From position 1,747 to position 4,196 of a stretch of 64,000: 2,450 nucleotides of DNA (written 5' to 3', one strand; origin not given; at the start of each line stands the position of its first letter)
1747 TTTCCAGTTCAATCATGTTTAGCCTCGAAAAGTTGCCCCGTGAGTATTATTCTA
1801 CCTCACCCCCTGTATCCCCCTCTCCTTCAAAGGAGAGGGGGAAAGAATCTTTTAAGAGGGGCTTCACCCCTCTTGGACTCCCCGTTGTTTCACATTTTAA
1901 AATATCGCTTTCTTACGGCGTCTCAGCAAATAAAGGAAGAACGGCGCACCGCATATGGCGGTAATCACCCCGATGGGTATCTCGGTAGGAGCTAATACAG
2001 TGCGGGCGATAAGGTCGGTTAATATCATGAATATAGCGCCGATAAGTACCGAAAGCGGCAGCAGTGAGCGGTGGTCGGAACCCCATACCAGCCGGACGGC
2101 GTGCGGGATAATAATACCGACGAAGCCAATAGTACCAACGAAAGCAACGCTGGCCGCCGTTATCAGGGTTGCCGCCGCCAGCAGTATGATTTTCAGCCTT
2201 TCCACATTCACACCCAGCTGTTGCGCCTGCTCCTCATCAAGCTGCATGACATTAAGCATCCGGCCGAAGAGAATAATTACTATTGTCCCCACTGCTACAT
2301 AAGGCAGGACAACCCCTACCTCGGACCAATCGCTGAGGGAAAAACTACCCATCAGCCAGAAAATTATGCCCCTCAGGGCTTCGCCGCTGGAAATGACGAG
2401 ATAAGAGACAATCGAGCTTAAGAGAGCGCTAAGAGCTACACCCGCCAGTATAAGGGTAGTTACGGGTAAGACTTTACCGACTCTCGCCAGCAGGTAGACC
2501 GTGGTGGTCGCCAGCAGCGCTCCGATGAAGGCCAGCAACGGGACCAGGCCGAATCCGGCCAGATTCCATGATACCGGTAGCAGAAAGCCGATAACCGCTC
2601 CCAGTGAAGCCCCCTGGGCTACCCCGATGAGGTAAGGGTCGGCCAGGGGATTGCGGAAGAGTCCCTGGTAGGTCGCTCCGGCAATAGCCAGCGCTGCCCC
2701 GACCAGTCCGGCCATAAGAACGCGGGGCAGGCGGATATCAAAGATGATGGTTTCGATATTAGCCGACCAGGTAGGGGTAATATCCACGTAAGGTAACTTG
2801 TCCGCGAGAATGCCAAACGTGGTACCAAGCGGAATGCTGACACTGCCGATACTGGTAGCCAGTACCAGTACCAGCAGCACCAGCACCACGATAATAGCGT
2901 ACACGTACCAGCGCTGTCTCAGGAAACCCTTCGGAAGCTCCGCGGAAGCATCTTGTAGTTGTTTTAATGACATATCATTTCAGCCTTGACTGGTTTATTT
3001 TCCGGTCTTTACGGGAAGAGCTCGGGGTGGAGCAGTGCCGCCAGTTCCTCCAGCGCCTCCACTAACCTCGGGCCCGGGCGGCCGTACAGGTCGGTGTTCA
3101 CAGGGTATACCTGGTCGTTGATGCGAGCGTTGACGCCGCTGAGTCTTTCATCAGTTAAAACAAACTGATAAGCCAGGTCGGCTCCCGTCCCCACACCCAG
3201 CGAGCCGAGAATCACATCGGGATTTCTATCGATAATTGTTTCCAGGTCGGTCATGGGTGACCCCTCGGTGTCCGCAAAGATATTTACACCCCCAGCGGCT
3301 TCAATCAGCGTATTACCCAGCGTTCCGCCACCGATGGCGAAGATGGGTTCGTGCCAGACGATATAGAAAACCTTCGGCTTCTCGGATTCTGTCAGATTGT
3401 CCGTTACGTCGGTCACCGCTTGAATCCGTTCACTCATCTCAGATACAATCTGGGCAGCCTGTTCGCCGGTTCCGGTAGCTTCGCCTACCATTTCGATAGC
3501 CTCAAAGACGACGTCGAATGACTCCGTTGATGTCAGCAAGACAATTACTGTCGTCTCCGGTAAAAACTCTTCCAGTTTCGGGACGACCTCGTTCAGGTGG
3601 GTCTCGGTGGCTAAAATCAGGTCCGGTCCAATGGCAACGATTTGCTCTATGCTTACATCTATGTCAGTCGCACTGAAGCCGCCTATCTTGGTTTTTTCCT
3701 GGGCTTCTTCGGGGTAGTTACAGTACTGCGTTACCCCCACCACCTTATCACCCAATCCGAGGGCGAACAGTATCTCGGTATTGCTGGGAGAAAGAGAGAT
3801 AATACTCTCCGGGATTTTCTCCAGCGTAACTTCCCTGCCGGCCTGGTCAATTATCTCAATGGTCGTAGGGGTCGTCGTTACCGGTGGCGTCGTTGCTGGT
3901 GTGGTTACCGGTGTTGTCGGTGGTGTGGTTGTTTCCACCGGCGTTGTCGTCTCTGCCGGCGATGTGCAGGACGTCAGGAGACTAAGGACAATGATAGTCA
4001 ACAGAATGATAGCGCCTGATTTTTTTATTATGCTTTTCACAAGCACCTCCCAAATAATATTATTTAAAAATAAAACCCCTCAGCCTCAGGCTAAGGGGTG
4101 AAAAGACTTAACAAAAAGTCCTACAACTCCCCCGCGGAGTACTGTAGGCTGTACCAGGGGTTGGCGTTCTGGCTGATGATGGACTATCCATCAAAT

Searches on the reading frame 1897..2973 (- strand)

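Call 35: search_protein_families(library=pfam, proteins=[window:1897-2973:-], max_evalue=0.00001)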
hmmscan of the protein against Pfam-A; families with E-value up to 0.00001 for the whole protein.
window:1897-2973:- (358 aa): 2 families
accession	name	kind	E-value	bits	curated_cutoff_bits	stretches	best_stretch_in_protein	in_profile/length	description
PF01032.23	FecCD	-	3.5e-97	325.7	26.5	1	31-352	1-311/311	FecCD transport family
PF00950.22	ABC-3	-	6e-07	29.7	20.1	1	119-331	39-240/258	ABC 3 transport family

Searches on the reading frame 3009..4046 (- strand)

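Call 35: search_protein_families(library=pfam, proteins=[window:3009-4046:-], max_evalue=0.00001)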
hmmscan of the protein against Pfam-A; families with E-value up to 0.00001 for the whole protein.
window:3009-4046:- (345 aa): 1 family
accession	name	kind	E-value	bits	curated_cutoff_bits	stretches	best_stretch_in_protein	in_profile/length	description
PF01497.23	Peripla_BP_2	-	1.8e-34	119.6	27.5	1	82-314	1-229/235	Periplasmic binding protein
